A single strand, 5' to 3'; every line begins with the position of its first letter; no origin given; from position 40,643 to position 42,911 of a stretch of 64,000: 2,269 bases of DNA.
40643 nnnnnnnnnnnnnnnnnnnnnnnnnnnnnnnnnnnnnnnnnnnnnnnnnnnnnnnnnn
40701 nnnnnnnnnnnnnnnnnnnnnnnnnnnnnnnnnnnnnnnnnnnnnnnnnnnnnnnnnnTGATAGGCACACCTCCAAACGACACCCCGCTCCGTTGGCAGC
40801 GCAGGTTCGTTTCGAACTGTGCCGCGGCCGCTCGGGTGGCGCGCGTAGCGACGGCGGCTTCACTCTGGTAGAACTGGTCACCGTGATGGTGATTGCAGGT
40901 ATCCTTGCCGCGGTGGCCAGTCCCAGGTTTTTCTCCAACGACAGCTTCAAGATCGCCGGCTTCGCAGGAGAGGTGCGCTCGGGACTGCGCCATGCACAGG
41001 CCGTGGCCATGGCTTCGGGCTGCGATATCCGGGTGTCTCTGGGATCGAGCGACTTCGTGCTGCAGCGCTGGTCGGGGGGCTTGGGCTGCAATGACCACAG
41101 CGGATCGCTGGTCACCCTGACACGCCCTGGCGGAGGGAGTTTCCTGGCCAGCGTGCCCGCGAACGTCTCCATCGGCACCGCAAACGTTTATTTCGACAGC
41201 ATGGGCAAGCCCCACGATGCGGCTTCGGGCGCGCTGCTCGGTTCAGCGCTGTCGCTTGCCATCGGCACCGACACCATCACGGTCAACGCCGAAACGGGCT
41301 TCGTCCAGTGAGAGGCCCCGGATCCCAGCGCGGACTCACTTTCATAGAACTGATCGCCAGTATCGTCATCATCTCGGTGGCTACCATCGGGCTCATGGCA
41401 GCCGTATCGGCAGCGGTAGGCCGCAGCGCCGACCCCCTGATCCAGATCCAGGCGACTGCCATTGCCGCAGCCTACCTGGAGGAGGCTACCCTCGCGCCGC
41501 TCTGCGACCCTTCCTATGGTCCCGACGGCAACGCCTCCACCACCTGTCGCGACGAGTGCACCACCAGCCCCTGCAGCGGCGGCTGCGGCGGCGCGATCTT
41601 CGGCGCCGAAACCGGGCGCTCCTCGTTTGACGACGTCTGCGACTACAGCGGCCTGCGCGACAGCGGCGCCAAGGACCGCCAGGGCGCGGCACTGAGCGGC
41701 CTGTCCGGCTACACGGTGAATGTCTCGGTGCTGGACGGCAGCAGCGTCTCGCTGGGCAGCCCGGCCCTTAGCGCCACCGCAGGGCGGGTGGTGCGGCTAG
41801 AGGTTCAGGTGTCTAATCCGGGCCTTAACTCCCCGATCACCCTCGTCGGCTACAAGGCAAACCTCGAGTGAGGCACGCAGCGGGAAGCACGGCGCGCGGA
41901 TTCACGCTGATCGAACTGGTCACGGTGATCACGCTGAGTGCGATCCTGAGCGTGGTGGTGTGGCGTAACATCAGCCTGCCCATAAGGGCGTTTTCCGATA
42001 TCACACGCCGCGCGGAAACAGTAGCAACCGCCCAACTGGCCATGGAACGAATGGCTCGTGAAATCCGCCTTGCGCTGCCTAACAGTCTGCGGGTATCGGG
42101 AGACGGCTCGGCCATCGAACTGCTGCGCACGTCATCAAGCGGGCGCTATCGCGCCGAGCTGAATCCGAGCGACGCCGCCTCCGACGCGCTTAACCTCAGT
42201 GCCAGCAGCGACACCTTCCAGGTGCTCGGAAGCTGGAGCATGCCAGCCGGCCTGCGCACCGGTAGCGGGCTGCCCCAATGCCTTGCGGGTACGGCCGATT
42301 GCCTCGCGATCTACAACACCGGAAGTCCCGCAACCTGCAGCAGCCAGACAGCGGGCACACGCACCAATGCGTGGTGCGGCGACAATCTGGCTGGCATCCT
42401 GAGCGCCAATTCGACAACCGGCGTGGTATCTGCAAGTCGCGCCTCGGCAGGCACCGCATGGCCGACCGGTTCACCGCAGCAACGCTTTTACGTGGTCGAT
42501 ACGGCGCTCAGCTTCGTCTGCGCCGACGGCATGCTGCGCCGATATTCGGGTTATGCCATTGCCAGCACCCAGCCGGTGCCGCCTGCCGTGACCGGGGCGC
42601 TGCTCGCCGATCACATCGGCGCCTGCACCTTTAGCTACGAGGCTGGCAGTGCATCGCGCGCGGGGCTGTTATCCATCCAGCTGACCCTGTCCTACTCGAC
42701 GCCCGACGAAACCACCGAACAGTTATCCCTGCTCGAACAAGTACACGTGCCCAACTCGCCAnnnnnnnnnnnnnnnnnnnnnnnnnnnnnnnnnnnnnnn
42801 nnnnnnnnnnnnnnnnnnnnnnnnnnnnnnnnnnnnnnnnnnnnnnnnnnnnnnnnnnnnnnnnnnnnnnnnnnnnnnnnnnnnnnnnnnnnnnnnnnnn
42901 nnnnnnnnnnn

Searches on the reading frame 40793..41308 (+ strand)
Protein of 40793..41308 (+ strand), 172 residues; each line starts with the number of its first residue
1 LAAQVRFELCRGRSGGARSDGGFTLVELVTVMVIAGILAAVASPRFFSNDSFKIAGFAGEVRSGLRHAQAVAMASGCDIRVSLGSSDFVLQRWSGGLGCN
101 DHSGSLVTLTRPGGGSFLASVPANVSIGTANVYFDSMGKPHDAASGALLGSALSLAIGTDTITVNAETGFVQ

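Call 9: search_protein_families(library=pfam, proteins=[window:40793-41308:+], max_evalue=0.001)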
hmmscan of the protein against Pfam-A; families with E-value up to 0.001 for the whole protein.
window:40793-41308:+ (172 aa): 1 family
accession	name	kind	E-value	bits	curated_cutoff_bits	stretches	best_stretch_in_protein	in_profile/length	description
PF07963.17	N_methyl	-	5.6e-07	29.3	21.2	1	18-42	2-26/27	Prokaryotic N-terminal methylation motif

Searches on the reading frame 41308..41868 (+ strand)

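Call 9: search_protein_families(library=pfam, proteins=[window:41308-41868:+], max_evalue=0.001)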
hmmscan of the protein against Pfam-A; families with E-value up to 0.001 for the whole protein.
window:41308-41868:+ (187 aa): 1 family
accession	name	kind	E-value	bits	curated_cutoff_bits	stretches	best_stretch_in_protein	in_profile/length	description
PF07963.17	N_methyl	-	0.00023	21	21.2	1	6-29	3-26/27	Prokaryotic N-terminal methylation motif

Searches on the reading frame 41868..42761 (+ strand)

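Call 9: search_protein_families(library=pfam, proteins=[window:41868-42761:+], max_evalue=0.001)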
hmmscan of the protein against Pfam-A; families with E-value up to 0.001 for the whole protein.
window:41868-42761:+ (298 aa): 1 family
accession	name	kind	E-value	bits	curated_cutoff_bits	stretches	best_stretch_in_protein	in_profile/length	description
PF07963.17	N_methyl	-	2.3e-05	24.2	21.2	1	9-31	4-26/27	Prokaryotic N-terminal methylation motif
